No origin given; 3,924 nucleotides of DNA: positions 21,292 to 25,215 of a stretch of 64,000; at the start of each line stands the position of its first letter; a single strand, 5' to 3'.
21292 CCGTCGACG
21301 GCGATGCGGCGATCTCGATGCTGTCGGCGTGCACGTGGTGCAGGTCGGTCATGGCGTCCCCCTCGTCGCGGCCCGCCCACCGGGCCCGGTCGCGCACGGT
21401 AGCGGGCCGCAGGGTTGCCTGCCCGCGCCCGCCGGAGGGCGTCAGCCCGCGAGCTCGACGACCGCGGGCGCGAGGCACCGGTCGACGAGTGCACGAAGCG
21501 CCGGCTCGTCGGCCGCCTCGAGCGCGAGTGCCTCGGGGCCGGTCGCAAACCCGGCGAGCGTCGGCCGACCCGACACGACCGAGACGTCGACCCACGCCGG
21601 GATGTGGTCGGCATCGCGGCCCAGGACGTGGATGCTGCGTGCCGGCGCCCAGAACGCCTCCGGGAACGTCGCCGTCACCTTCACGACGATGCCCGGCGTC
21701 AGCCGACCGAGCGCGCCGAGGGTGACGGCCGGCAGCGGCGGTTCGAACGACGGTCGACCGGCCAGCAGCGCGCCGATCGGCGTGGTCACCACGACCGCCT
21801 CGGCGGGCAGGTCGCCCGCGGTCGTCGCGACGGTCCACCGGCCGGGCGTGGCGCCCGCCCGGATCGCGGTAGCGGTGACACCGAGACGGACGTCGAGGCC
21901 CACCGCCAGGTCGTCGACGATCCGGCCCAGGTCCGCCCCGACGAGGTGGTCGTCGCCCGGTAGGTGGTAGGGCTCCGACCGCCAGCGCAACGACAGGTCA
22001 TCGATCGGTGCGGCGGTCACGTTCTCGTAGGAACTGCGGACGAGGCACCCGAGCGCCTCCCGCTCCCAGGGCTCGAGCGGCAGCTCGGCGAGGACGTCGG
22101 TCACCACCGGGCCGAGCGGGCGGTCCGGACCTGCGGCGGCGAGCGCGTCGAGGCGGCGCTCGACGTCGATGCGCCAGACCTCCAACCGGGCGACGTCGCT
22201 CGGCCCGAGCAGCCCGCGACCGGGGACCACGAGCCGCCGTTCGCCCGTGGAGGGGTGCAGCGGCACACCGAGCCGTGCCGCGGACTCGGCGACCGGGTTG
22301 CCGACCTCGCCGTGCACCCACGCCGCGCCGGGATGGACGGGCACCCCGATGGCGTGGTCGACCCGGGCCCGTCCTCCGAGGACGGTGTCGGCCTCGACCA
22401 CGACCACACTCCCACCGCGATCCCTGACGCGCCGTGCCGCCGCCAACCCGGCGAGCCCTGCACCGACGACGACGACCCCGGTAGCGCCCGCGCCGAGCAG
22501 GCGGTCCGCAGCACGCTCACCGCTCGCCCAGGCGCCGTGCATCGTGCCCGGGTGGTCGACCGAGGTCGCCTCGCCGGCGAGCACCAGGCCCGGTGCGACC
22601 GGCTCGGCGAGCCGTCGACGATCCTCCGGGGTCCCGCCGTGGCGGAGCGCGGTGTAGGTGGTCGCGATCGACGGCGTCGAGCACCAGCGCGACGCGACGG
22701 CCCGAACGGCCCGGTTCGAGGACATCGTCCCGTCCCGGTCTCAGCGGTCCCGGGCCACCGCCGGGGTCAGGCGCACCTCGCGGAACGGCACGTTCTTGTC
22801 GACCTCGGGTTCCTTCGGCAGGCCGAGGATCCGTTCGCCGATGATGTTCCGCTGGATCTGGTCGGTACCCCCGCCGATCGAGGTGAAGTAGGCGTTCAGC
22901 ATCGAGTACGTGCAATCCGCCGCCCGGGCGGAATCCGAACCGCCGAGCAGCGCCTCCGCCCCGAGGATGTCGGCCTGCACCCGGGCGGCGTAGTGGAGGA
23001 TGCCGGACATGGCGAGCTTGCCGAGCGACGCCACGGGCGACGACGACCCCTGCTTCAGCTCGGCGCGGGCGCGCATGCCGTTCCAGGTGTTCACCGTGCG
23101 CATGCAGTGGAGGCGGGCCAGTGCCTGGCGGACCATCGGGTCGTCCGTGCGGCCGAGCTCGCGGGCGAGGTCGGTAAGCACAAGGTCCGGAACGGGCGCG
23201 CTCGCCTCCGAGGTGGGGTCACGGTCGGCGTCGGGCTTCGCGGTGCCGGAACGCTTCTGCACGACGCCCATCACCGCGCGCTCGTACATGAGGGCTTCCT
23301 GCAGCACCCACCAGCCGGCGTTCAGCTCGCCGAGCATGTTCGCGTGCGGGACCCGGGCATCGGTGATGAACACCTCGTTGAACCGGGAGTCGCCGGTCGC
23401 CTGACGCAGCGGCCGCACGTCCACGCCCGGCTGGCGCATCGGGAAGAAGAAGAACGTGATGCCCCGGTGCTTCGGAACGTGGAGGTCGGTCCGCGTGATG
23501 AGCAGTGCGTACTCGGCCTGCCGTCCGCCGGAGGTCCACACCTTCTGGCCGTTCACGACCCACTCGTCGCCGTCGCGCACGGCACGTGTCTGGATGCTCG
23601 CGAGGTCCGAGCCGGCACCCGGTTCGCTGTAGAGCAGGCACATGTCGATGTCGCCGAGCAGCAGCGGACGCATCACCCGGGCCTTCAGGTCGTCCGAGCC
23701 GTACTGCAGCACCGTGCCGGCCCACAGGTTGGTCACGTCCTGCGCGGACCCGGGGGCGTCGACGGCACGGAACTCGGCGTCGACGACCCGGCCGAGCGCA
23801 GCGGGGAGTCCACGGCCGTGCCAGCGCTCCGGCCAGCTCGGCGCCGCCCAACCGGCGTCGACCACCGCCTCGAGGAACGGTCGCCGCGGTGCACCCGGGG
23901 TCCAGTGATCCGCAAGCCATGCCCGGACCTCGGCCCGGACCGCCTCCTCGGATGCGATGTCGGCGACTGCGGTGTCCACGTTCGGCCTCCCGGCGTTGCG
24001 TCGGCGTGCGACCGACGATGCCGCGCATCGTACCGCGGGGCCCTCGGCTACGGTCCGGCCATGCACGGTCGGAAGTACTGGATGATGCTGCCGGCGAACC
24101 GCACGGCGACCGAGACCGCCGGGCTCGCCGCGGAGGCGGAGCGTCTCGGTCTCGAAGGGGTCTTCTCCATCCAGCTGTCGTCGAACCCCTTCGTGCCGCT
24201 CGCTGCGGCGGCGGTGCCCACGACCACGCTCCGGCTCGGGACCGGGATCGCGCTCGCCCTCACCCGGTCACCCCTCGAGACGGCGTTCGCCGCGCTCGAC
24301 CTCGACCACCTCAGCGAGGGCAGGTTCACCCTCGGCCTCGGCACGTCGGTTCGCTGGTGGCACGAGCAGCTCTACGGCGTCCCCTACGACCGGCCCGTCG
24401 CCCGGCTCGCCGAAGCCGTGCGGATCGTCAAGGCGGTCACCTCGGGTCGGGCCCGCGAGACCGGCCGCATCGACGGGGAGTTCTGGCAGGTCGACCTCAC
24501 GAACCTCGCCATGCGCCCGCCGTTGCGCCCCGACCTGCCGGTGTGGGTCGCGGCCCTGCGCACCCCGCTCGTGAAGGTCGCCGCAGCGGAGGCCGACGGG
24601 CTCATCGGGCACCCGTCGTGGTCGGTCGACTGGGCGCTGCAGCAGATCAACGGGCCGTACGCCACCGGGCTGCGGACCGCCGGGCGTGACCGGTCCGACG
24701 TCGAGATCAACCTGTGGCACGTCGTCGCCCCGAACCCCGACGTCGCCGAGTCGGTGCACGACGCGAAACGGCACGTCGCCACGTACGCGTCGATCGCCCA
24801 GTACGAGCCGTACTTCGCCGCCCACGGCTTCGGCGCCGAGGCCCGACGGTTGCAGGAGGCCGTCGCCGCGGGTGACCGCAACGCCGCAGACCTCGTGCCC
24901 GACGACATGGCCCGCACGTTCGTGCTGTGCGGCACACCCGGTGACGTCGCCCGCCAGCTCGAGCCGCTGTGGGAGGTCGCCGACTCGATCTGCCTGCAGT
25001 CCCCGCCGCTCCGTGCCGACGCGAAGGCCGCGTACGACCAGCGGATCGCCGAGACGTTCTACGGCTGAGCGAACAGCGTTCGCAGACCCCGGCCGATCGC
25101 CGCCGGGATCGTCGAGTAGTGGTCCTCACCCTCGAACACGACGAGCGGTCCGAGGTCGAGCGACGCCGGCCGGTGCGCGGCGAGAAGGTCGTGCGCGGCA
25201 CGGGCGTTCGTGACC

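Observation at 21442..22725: Flavin amine oxidase that appears circularly permuted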

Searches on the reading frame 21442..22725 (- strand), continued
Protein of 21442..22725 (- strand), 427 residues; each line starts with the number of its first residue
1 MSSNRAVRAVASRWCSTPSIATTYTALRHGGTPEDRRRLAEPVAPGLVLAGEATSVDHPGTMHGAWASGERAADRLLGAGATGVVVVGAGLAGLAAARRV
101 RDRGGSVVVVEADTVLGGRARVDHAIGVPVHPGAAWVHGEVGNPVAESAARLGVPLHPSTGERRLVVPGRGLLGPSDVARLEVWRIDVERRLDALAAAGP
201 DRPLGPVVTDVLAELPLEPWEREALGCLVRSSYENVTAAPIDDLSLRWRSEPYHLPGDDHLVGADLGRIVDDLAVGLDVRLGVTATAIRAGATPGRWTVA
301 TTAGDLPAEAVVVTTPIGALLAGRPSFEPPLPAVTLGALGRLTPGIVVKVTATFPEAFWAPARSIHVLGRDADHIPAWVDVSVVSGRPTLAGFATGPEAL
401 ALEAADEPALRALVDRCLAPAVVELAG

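Call 56: predict_structure(alignment_id=A3)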
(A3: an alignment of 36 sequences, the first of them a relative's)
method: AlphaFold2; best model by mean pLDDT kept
length: 586 residues; sequences in the alignment: 36
mean_pLDDT: 95.2   pTM: 0.91
mean pLDDT of the five models: 95.2, 94.6, 94.4, 93.8, 93.7
residues with pLDDT >= 90: 549; 70-90: 33; 50-70: 3; < 50: 1
segments of 3 or more residues with pLDDT < 50: none
pLDDT, mean of each block of 10 residues (from residue 1): 96 96 88 95 95 97 97 92 93 95 96 97 94 92 92 95 96 91 95 98 97 95 98 98 98 98 98 94 92 94 98 93 96 96 97 96 97 95 96 90 95 95 97 98 97 94 98 95 97 97 96 94 97 97 96 95 96 97 60
secondary structure, 60 per line:
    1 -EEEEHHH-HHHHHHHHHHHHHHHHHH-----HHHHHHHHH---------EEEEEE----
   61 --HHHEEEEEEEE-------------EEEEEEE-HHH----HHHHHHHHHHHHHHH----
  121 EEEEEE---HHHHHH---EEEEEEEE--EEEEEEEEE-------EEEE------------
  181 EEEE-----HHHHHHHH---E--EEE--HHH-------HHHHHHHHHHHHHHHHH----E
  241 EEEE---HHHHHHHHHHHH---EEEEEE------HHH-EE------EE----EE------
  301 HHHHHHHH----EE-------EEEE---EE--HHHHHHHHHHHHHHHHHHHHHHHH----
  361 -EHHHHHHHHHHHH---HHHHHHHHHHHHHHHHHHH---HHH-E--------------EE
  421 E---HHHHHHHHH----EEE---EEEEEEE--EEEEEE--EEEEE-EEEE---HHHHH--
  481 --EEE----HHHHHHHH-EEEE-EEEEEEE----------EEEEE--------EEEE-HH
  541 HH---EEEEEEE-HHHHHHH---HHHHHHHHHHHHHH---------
elements in order: E2-5 H10-27 H33-41 E51-56 E66-73 E87-93 H102-116 E121-126 H130-135 E139-146 E149-157 E165-168 E181-184 H190-197 E204-206 H219-235 E240-244 H248-259 E263-268 H301-308 E322-325 H333-356 H363-374 H378-396 E419-421 H425-433 E438-440 E444-450 E453-458 E461-465 E467-470 H474-478 E483-485 H490-497 E499-502 E504-510 E521-525 E534-537 H539-542 E546-552 H554-560 H564-577

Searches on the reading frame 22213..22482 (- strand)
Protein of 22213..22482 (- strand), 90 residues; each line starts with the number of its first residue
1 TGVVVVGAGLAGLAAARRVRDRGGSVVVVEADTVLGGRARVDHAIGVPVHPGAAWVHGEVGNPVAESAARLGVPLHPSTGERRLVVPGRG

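Call 52: search_solved_structures(query=window:22213-22482:-, max_evalue=1e-8, show_alignments=4)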
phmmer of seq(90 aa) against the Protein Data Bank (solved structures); distinct sequences matched with E-value up to 1e-8: 9.
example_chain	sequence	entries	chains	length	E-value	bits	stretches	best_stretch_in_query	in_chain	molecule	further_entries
4gu0_A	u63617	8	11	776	6.8e-11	45.8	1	2-82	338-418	Lysine-specific histone demethylase 1B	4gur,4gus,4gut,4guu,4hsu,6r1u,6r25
4gu1_A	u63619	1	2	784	6.8e-11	45.8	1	2-82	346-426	Lysine-specific histone demethylase 1B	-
7xe1_A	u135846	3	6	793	7e-11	45.8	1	2-82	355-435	Lysine-specific histone demethylase 1B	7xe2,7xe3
4fwe_A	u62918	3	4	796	7.1e-11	45.8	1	2-82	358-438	Lysine-specific histone demethylase 1B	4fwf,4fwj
7oxl_A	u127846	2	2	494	1.4e-10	44.8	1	3-83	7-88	Spermine oxidase,Spermine oxidase,Spermine oxidase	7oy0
8p84_A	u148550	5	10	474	4.4e-09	40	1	3-82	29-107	Monoamine oxidase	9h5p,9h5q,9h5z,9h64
8eef_A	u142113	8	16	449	8.8e-09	39.1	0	3-59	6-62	Amine oxidase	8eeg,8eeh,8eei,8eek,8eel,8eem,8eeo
8een_B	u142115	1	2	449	9.1e-09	39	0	3-59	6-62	Amine oxidase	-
8eej_B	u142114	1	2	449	9.1e-09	39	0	3-59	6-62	Amine oxidase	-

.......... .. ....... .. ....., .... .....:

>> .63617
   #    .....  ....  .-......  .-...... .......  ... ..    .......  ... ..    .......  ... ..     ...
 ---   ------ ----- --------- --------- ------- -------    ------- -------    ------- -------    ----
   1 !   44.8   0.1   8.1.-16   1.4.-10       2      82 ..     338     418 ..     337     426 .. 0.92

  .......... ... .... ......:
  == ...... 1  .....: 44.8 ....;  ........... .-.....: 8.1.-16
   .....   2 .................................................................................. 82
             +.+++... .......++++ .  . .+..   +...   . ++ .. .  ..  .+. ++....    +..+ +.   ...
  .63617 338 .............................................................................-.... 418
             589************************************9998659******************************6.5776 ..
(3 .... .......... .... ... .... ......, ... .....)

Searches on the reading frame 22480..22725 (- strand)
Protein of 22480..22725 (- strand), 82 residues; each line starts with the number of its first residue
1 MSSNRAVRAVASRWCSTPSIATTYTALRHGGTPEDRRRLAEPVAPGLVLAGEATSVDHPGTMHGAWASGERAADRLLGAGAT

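Call 26: search_protein_families(library=pfam, proteins=[window:22480-22725:-], max_evalue=0.1)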
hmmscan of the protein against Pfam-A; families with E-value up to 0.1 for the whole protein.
seq(82 aa): 1 family
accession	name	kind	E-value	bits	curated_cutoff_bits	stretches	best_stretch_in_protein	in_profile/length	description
PF01593.30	Amino_oxidase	-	8.3e-15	55.4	19.8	1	7-77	373-443/443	Flavin containing amine oxidoreductase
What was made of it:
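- The N-terminal 77 aa is a significant match to exactly the missing HMM positions 373-443 (call 26).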

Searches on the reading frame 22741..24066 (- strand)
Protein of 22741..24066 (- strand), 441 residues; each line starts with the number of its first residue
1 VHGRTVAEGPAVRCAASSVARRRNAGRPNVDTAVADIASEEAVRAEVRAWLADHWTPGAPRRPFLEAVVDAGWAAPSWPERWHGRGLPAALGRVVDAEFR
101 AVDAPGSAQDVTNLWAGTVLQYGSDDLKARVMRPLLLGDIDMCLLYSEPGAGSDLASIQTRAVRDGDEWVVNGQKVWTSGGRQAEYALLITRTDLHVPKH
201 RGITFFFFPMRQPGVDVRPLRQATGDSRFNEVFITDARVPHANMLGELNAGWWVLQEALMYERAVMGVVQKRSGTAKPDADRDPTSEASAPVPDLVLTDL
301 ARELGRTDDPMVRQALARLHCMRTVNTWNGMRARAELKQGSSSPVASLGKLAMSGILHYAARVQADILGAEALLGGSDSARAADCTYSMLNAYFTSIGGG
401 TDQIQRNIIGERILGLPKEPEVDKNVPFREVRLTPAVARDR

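Call 33: search_protein_families(library=ncbifam, proteins=[window:22741-24066:-], max_evalue=0.00001)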
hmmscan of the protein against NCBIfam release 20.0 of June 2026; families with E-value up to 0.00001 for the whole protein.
window:22741-24066:- (441 aa): 12 families
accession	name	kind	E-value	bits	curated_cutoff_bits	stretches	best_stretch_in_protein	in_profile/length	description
TIGR03204.1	pimC_large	equivalog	9.4e-43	146.6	623.85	1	69-416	50-395/395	pimeloyl-CoA dehydrogenase large subunit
NF042972.1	AcrlCoAredClosAcrC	equivalog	3.6e-23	81.9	640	1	66-277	43-254/378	acryloyl-CoA reductase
NF043006.1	CyhCrbnylCoADH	equivalog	4.5e-23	81.9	650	1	119-254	97-232/380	cyclohexane-1-carbonyl-CoA dehydrogenase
NF008997.0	PRK12341.1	equivalog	1.9e-22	79.9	537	1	47-413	29-376/382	acyl-CoA dehydrogenase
TIGR03207.1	cyc_hxne_CoA_dh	equivalog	9.4e-22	77.2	575.35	1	62-268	35-243/372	cyclohexanecarboxyl-CoA dehydrogenase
NF053553.1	prodigi_MBC_PigA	equivalog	5e-20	71.9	500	1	119-266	100-248/381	prodigiosin MBC biosynthesis dehydrogenase PigA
NF045552.1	GlutCoADH_Des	equivalog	2.4e-18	66.5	470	1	45-259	26-240/387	glutaryl-CoA dehydrogenase Acd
NF042439.1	SulpropCoADesulf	equivalog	3.6e-18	65.5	600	1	112-243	78-212/379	3-sulfinopropanoyl-CoA desulfinase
NF045652.1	ProlPCPDhRedW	equivalog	1e-17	64.1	650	1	75-266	47-243/376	L-prolyl-[peptidyl-carrier protein] dehydrogenase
NF052270.1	Staph_DH_FadE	equivalog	1e-10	40.9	600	1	117-220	115-215/400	acyl-CoA dehydrogenase FadE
NF002885.1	PRK03354.1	equivalog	4.8e-09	35.7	540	1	66-270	44-246/378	crotonobetainyl-CoA dehydrogenase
NF058590.1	AcCoDHFadEBacil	equivalog_domain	3.3e-08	32.5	600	1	117-254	112-248/586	acyl-CoA dehydrogenase FadE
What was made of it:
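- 22741..24066 (-): Upstream acyl-CoA-dehydrogenase-family gene. Its stop lies 15 nt before the oxidase ATG, so the two are probably co-transcribed. NCBIfam ACAD-family hits below cut-off (call 33).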

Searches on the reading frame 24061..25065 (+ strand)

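Call 33: search_protein_families(library=ncbifam, proteins=[window:24061-25065:+], max_evalue=0.00001)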
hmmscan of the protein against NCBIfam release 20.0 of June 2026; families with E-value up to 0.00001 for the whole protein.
seq(335 aa): 16 families
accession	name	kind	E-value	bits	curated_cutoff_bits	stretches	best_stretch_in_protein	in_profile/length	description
TIGR03617.1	F420_MSMEG_2256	subfamily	5.2e-54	183.3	278.15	1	23-319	1-305/318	TIGR03617 family F420-dependent LLM class oxidoreductase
TIGR03559.1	F420_Rv3520c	subfamily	5.3e-36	124.3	335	1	15-303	11-314/325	LLM class F420-dependent oxidoreductase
NF002619.0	PRK02271.1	equivalog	5.1e-33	114.7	276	1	13-323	10-315/329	5,10-methylenetetrahydromethanopterin reductase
TIGR03555.1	F420_mer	equivalog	5.2e-29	101.7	348.7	1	43-315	40-306/325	5,10-methylenetetrahydromethanopterin reductase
TIGR04024.1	F420_NP1902A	hypoth_equivalog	7.7e-28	97.2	345.4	1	12-302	10-298/330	TIGR04024 family LLM class F420-dependent oxidoreductase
TIGR03841.1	F420_Rv3093c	subfamily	1.4e-27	96.9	213.65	1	13-301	6-282/298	LLM class F420-dependent oxidoreductase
TIGR03564.1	F420_MSMEG_4879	subfamily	1.1e-25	90.8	234.25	1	23-274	5-246/265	TIGR03564 family F420-dependent LLM class oxidoreductase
TIGR03619.1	F420_Rv2161c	subfamily_domain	3.5e-23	82.5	166.9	1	40-236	43-236/247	TIGR03619 family F420-dependent LLM class oxidoreductase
TIGR03857.1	F420_MSMEG_2249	hypoth_equivalog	4e-17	62.4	218.4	1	21-252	18-244/329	TIGR03857 family LLM class F420-dependent oxidoreductase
TIGR03621.1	F420_MSMEG_2516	subfamily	5.7e-16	58.5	213.15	1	11-180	8-174/295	TIGR03621 family F420-dependent LLM class oxidoreductase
TIGR03560.1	F420_Rv1855c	subfamily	6.8e-15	55.5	231.4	1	42-164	51-173/227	TIGR03560 family F420-dependent LLM class oxidoreductase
TIGR03571.1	lucif_BA3436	subfamily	2.3e-12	46.8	303.9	1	42-182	68-205/304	TIGR03571 family LLM class oxidoreductase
TIGR03620.1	F420_MSMEG_4141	subfamily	4.5e-10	39.3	219.8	1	15-127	16-123/280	TIGR03620 family F420-dependent LLM class oxidoreductase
TIGR03557.1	F420_G6P_family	subfamily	3.2e-08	33.1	210.4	1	47-183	53-187/316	TIGR03557 family F420-dependent LLM class oxidoreductase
TIGR03842.1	F420_CPS_4043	hypoth_equivalog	1.1e-07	31.2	295.45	1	9-218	5-202/329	TIGR03842 family LLM class F420-dependent oxidoreductase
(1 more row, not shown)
